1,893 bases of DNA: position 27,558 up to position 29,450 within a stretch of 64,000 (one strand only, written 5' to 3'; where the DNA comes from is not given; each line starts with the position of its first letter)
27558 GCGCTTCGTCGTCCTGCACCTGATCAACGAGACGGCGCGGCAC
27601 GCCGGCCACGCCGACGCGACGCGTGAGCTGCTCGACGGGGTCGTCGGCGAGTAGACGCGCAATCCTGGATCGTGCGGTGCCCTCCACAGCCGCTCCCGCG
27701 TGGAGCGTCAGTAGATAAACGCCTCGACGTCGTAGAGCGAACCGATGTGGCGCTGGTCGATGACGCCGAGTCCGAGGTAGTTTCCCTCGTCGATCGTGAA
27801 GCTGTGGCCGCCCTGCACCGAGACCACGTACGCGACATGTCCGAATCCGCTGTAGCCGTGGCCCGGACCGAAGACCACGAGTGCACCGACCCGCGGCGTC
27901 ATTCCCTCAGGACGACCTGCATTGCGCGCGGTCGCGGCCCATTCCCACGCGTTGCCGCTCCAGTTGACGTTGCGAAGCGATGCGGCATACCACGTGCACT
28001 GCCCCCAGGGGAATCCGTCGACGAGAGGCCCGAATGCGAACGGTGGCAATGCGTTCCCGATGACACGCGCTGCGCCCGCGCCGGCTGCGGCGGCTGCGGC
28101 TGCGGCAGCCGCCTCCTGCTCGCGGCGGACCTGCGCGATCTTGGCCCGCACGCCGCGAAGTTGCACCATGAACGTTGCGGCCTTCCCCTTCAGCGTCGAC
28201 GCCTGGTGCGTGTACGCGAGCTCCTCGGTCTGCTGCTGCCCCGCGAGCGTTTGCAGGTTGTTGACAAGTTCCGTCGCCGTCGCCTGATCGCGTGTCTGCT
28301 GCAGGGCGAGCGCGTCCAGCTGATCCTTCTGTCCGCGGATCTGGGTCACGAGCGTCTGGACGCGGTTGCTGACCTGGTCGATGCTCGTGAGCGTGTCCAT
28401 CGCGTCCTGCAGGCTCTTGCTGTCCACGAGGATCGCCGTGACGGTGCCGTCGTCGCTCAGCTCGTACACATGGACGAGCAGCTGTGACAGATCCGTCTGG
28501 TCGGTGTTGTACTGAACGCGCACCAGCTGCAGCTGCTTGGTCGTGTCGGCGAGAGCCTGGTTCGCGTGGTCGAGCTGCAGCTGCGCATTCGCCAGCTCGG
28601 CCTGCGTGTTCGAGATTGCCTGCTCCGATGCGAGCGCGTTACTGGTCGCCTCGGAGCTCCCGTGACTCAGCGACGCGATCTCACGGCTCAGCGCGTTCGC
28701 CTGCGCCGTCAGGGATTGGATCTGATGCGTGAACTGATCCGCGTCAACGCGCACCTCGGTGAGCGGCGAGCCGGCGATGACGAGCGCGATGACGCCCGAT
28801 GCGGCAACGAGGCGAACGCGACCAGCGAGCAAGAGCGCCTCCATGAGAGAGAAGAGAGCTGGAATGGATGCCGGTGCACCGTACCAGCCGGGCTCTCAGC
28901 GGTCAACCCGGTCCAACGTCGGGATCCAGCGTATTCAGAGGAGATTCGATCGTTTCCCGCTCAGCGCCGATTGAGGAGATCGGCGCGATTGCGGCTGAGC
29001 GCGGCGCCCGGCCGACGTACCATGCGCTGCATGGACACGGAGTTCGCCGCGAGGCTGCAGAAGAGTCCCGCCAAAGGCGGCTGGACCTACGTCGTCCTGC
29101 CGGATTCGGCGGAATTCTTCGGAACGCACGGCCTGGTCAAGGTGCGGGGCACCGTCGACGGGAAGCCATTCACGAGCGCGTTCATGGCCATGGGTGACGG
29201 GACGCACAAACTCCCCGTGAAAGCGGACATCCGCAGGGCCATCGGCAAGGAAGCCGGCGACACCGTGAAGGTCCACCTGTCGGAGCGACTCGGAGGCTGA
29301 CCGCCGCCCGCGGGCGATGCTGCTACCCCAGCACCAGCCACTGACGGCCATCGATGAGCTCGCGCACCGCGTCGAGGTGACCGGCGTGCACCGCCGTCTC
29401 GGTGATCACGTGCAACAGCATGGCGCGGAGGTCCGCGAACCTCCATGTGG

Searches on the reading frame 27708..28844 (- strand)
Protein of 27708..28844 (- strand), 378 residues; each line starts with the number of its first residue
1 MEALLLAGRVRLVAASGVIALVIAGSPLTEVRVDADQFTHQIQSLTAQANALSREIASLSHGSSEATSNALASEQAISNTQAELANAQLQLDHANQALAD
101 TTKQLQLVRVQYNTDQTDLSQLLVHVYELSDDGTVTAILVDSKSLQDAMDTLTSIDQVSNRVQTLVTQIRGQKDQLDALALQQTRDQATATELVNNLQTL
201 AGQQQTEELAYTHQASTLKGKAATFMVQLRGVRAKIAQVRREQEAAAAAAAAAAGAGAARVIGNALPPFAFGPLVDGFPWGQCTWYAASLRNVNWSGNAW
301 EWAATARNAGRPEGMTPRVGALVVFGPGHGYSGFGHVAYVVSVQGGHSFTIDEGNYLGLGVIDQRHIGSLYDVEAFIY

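Call 21: search_protein_families(library=pfam, proteins=[window:27708-28844:-], max_evalue=0.01)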
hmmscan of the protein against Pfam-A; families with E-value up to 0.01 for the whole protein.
window:27708-28844:- (378 aa): 1 family
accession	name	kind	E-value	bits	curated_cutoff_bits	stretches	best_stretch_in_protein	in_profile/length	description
PF05257.22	CHAP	-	8.2e-19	68.3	26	1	276-355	4-81/81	CHAP domain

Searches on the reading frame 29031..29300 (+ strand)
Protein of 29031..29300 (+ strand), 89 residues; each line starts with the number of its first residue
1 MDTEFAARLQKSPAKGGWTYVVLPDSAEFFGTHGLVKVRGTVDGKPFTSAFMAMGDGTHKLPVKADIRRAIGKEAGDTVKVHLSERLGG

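Call 86: search_protein_families(library=pfam, proteins=[window:29031-29300:+], max_evalue=0.001)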
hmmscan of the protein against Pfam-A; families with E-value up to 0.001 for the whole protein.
window:29031-29300:+ (89 aa): 1 family
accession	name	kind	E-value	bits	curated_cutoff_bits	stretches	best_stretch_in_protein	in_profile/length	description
PF08922.17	DUF1905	-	9e-25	87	24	1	5-83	1-81/81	Domain of unknown function (DUF1905)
